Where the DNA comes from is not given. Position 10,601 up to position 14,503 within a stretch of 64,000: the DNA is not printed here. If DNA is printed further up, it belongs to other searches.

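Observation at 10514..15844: Unusual cyclase architecture: two polytopic membrane blocks, a PAS domain and a single class III adenylyl-cyclase catalytic domain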

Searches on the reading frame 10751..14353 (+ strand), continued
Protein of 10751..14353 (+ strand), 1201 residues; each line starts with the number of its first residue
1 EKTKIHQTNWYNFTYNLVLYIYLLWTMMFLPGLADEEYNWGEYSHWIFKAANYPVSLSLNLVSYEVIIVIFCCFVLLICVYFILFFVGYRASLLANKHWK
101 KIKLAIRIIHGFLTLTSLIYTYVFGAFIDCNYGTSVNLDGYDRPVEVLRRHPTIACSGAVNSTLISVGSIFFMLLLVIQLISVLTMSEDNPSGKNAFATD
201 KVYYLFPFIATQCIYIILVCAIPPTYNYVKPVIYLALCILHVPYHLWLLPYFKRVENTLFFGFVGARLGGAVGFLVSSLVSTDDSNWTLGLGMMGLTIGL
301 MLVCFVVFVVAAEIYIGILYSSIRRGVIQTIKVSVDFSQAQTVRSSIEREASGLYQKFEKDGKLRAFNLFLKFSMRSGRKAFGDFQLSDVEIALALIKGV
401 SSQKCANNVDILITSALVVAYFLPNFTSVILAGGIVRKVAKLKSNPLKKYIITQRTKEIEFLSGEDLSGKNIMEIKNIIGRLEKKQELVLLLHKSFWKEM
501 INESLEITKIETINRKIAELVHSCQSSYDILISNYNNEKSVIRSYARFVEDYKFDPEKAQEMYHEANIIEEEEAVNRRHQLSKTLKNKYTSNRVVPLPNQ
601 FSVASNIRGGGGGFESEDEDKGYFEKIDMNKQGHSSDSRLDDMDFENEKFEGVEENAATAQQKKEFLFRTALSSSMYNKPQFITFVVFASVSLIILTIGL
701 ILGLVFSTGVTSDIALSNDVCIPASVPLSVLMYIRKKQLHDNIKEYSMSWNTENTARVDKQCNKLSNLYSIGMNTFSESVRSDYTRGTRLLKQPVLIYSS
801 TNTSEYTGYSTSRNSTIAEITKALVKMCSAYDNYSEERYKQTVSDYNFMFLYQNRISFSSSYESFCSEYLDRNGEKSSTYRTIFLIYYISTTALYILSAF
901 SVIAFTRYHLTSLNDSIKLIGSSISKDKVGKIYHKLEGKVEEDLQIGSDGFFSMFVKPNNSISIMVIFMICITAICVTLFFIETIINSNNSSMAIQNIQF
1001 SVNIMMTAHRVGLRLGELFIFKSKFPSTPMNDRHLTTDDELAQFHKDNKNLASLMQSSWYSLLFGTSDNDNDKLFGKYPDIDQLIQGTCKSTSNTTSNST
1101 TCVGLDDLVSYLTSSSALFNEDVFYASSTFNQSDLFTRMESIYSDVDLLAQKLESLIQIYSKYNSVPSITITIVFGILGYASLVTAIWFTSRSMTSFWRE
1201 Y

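Call 57: predict_structure(alignment_id=A1)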
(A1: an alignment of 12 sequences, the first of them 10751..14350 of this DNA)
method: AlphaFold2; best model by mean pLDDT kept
length: 1200 residues; sequences in the alignment: 12
mean_pLDDT: 74.3   pTM: 0.58
mean pLDDT of the five models: 74.3, 72.2, 72.1, 69.1, 67.1
residues with pLDDT >= 90: 146; 70-90: 728; 50-70: 154; < 50: 172
segments of 3 or more residues with pLDDT < 50: 1-8, 378-380, 466-469, 582-677, 801-807, 924-953, 1068-1072, 1090-1098
pLDDT, mean of each block of 10 residues (from residue 1): 41 77 87 75 82 86 89 91 86 73 81 87 89 73 79 84 91 90 67 66 80 89 77 83 81 86 90 83 66 88 92 86 81 61 71 78 82 69 64 83 68 83 70 79 66 73 52 68 84 86 83 88 85 77 86 82 84 62 43 31 28 29 27 27 30 36 44 47 75 87 86 87 91 88 74 85 91 85 87 69 50 88 89 81 83 89 91 85 83 76 72 57 47 39 34 54 76 82 82 87 92 90 71 81 90 89 59 61 73 38 82 90 73 83 90 89 82 84 82 63
secondary structure, 60 per line:
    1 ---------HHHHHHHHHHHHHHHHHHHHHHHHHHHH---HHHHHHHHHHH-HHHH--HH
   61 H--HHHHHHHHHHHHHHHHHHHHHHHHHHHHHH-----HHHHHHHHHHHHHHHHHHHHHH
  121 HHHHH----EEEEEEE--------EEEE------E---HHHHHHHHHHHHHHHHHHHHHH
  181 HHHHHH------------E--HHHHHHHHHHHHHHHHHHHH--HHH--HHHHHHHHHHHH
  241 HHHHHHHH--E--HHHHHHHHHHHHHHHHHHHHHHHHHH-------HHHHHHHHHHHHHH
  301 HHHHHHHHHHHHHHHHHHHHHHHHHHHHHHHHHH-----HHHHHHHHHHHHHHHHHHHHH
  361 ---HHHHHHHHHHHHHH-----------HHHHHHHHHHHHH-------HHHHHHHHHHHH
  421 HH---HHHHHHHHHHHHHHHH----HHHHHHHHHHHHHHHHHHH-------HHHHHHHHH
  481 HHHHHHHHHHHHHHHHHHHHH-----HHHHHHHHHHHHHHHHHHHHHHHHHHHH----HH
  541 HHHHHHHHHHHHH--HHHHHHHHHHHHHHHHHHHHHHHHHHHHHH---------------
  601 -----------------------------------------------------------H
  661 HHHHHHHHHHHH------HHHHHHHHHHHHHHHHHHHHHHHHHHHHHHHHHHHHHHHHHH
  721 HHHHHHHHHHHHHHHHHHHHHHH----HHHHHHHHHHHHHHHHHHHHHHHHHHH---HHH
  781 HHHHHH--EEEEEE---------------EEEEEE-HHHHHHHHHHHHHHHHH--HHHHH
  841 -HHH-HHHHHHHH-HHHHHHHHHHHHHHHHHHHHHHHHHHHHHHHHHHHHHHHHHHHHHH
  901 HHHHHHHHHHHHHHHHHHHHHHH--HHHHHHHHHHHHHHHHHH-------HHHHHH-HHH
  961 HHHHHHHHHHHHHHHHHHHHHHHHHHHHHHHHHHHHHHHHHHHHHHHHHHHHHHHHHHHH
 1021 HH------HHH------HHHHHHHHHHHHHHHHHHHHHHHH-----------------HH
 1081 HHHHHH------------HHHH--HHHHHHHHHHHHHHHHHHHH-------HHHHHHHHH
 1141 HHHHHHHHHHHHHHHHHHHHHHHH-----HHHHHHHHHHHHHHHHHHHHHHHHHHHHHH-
elements in order (helices of 4 or more, strands of 3 or more residues): H10-37 H41-51 H53-56 H64-93 H99-125 E130-136 E145-148 H159-186 H202-221 H229-248 H254-279 H287-334 H340-360 H364-377 H389-401 H409-422 H426-441 H446-464 H472-501 H507-534 H539-553 H556-585 H660-672 H679-743 H748-774 H778-786 E789-794 E810-815 H817-833 H836-840 H846-853 H855-923 H926-943 H951-956 H958-1022 H1038-1061 H1079-1086 H1099-1102 H1105-1124 H1132-1164 H1170-1199

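Call 61: fold_search(model_id=the predicted structure, library=pdb)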
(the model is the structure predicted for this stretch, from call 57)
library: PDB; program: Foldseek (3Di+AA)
matches with E <= 10: 316; with E <= 0.001: 0
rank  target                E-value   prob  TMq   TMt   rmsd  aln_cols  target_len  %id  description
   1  3w3x_A                1.5e-01  0.14  0.09  0.10  42.5      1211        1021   10  Crystal structure of Kap121p bound to Pho4p (released 2013-04-10)
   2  5dse_A                1.7e-01  0.60  0.10  0.18  28.4       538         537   12  Crystal Structure of the TTC7B/Hyccin Complex (released 2015-12-02)
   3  8w20_A                2.1e-01  0.16  0.07  0.10  64.5       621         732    9  Umb1 umbrella toxin particle (released 2024-04-17)
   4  3w3z_A                2.1e-01  0.13  0.09  0.11  42.4      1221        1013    9  Crystal structure of Kap121p bound to RanGTP (released 2013-04-10)
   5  7sqc_W0               2.2e-01  0.16  0.10  0.12  106.4      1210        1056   10  Ciliary C1 central pair apparatus isolated from Chlamydomonas reinhardtii (released 2022-04-13)
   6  1th1_B                2.5e-01  0.28  0.09  0.16  25.5       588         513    9  Beta-catenin in complex with a phosphorylated APC 20aa repeat fragment (released 2004-09-07)
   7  5dse_C                3.0e-01  0.44  0.10  0.15  25.9       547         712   12  Crystal Structure of the TTC7B/Hyccin Complex (released 2015-12-02)
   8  5uwt_C                3.5e-01  0.08  0.08  0.09  42.1      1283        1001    8  Crystal Structure of Hxk2 Peptide in complex with CRM1 K579A mutant-Ran-RanBP1 (released 2017-03-22)
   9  1qz7_A                3.7e-01  0.21  0.08  0.14  27.3       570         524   10  Beta-catenin binding domain of Axin in complex with beta-catenin (released 2003-11-18)
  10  3zjy_E                3.9e-01  0.21  0.09  0.12  25.9       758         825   10  Crystal Structure of Importin 13 - RanGTP - eIF1A complex (released 2013-04-10)
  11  4kvm_C                3.9e-01  0.12  0.07  0.11  40.8       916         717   10  The NatA (Naa10p/Naa15p) amino-terminal acetyltransferase complex bound to a bisubstrate analog (released 2013-07-31)
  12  7uwi_A                4.0e-01  0.21  0.08  0.16  27.0       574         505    9  Structure of beta-catenin in complex with FP01567, a Helicon Polypeptide (released 2022-12-28)
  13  9d0t_O                4.0e-01  0.06  0.07  0.06  45.0      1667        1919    8  Proteasome core particle assembly intermediate Blm10:13S purified from Saccharomyces cerevisiae (released 2024-12-04)
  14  9bax_D                4.3e-01  0.44  0.10  0.17  23.8       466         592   12  PI4KA complex bound to C-terminus of EFR3A (released 2024-11-27)
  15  9g8j_A                4.3e-01  0.12  0.08  0.11  26.9       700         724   10  Structure of K+-dependent Na+-PPase from Thermotoga maritima in complex with zoledronate (released 2025-06-04)
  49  6xt4                  1.2e+00  0.57  0.08  0.26  16.8       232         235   13  C3_HD-1069 (1BH-69) - fusion protein of helical bundle and repeat protein (released 2020-12-23)
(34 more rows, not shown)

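Call 65: list_cluster_members(proteins=[P0012, P0014, P0015, P0020, P0022, P0027, P0036, P0044, P0083, P0115])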
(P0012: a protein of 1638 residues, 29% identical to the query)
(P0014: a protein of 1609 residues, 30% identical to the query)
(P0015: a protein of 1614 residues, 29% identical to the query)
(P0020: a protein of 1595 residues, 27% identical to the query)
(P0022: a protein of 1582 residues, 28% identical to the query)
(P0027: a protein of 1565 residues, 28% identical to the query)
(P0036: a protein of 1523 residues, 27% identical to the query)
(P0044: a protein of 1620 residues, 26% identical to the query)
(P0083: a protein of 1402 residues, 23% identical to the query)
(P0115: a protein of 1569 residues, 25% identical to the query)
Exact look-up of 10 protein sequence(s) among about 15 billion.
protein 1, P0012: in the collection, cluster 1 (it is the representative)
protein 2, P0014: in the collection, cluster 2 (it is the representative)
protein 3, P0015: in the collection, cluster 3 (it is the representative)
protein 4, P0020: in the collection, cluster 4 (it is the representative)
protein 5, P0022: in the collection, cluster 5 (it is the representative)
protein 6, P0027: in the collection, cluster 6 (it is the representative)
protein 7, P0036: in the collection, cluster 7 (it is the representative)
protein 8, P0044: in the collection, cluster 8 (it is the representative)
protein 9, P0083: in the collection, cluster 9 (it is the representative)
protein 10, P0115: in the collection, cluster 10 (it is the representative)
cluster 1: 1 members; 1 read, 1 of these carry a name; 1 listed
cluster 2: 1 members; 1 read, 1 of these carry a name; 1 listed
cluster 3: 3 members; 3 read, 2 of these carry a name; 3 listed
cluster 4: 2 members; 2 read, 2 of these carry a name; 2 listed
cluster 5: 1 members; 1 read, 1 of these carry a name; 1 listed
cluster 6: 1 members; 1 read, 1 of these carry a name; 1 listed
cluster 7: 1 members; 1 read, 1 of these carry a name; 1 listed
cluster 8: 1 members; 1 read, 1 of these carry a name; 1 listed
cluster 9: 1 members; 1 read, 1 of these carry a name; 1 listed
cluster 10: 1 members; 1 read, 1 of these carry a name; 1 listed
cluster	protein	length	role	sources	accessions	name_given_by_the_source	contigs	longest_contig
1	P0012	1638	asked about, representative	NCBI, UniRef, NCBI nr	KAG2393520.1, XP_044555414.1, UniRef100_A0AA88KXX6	hypothetical protein C9374_007051 [Naegleria lovaniensis] | Adenylate and Guanylate cyclase catalytic domain containing protein n=1 Tax=Naegleria ... | uncharacterized protein C9374_007051 [Naegleria lovaniensis]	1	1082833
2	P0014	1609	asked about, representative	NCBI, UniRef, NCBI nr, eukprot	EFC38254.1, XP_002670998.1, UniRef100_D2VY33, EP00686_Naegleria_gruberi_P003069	predicted protein [Naegleria gruberi] | Predicted protein n=1 Tax=Naegleria gruberi TaxID=5762 RepID=D2VY33_NAEGR | uncharacterized protein NAEGRDRAFT_81665 [Naegleria gruberi]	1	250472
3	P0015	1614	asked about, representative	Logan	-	-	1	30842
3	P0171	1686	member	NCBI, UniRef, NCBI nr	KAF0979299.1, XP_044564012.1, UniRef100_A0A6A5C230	hypothetical protein FDP41_001642 [Naegleria fowleri] | Guanylate cyclase domain-containing protein n=1 Tax=Naegleria fowleri TaxID=5763 ... | uncharacterized protein FDP41_001642 [Naegleria fowleri]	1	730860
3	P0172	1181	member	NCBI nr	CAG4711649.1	unnamed protein product [Naegleria fowleri]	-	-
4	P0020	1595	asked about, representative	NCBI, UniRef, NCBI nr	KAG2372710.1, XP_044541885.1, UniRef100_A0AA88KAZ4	hypothetical protein C9374_013611 [Naegleria lovaniensis] | Adenylate and Guanylate cyclase catalytic domain containing protein n=1 Tax=Naegleria ... | uncharacterized protein C9374_013611 [Naegleria lovaniensis]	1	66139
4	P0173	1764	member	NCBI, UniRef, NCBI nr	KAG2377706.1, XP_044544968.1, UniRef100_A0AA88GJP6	hypothetical protein C9374_009222 [Naegleria lovaniensis] | Adenylate and Guanylate cyclase catalytic domain containing protein n=1 Tax=Naegleria ... | uncharacterized protein C9374_009222 [Naegleria lovaniensis]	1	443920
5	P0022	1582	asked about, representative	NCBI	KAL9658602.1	hypothetical protein ABK040_006139 [Willaertia magna]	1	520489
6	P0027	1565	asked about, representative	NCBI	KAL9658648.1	hypothetical protein ABK040_006184 [Willaertia magna]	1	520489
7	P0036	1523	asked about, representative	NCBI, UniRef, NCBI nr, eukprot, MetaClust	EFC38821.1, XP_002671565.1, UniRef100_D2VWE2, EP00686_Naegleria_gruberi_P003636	predicted protein [Naegleria gruberi] | Predicted protein n=1 Tax=Naegleria gruberi TaxID=5762 RepID=D2VWE2_NAEGR | uncharacterized protein NAEGRDRAFT_73350 [Naegleria gruberi]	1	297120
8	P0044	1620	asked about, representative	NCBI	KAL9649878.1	hypothetical protein ABK040_011351 [Willaertia magna]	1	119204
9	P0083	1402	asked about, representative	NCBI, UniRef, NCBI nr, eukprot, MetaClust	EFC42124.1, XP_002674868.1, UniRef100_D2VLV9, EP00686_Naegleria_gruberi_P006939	predicted protein [Naegleria gruberi] | Predicted protein n=1 Tax=Naegleria gruberi TaxID=5762 RepID=D2VLV9_NAEGR | uncharacterized protein NAEGRDRAFT_69917 [Naegleria gruberi]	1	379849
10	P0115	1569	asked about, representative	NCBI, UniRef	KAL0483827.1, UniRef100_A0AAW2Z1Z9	adenylate cyclase [Acrasis kona] | Adenylate cyclase n=1 Tax=Acrasis kona TaxID=1008807 RepID=A0AAW2Z1Z9_9EUKA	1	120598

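Call 81: list_cluster_members(proteins=[P0098, P0111, P0143, P0144, P0145, P0149, P0135, P0123, P0060, P0151])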
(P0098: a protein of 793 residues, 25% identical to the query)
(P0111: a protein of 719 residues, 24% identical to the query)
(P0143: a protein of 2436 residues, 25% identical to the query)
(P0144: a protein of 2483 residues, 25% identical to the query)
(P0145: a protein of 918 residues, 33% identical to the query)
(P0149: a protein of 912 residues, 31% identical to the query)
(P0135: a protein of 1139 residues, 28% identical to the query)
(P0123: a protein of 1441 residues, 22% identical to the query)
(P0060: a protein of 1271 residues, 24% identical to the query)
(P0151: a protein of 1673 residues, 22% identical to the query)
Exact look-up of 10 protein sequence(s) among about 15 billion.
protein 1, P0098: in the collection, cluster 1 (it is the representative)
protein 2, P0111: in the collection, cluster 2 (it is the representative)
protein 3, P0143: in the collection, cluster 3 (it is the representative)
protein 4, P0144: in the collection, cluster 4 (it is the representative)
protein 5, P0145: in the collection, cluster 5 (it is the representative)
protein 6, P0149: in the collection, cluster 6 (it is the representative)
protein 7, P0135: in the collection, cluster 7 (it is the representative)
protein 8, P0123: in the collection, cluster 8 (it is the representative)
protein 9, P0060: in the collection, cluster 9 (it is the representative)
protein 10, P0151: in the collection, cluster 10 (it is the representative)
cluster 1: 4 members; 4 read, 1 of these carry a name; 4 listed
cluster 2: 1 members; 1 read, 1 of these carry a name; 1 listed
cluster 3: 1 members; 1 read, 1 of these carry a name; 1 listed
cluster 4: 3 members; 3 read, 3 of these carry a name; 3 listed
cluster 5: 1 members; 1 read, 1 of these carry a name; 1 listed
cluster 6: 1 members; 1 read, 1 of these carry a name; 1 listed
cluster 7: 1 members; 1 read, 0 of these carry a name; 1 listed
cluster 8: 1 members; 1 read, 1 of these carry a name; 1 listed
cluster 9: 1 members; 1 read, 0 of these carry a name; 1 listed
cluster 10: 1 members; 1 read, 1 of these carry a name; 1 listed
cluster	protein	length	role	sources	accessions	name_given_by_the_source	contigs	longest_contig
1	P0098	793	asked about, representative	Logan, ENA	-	-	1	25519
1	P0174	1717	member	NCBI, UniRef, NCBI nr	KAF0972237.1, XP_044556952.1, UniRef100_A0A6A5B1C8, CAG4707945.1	hypothetical protein FDP41_009545 [Naegleria fowleri] | Guanylate cyclase domain-containing protein n=1 Tax=Naegleria fowleri TaxID=5763 ... | uncharacterized protein FDP41_009545 [Naegleria fowleri]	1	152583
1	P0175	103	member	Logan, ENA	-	-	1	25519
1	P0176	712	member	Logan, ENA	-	-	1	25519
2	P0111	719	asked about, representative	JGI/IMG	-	hypothetical protein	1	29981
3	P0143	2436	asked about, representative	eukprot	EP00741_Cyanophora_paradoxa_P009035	tig00001443_g8748.t1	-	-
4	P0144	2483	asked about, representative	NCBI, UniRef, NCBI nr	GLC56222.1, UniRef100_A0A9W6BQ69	hypothetical protein PLESTB_001081300 [Pleodorina starrii] | PAS domain-containing protein n=1 Tax=Pleodorina starrii TaxID=330485 ...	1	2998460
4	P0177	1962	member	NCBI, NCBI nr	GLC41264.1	hypothetical protein PLESTM_001177700 [Pleodorina starrii]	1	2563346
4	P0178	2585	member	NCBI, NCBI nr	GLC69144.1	hypothetical protein PLESTF_000794800 [Pleodorina starrii]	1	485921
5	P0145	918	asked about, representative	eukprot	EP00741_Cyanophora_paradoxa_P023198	tig00021572_g22406.t1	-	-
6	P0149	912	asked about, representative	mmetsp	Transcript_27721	Transcript_27721/g.51210 ORF Transcript_27721/g.51210 Transcript_27721/m.51210 ...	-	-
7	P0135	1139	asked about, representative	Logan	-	-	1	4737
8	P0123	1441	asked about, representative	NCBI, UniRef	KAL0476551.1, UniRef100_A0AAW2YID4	cob [Acrasis kona] | Cob n=1 Tax=Acrasis kona TaxID=1008807 RepID=A0AAW2YID4_9EUKA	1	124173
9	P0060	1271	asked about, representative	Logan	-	-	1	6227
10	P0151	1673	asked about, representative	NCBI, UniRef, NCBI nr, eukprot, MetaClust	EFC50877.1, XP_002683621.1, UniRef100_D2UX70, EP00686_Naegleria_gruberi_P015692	predicted protein [Naegleria gruberi] | Predicted protein n=1 Tax=Naegleria gruberi TaxID=5762 RepID=D2UX70_NAEGR | uncharacterized protein NAEGRDRAFT_45297 [Naegleria gruberi]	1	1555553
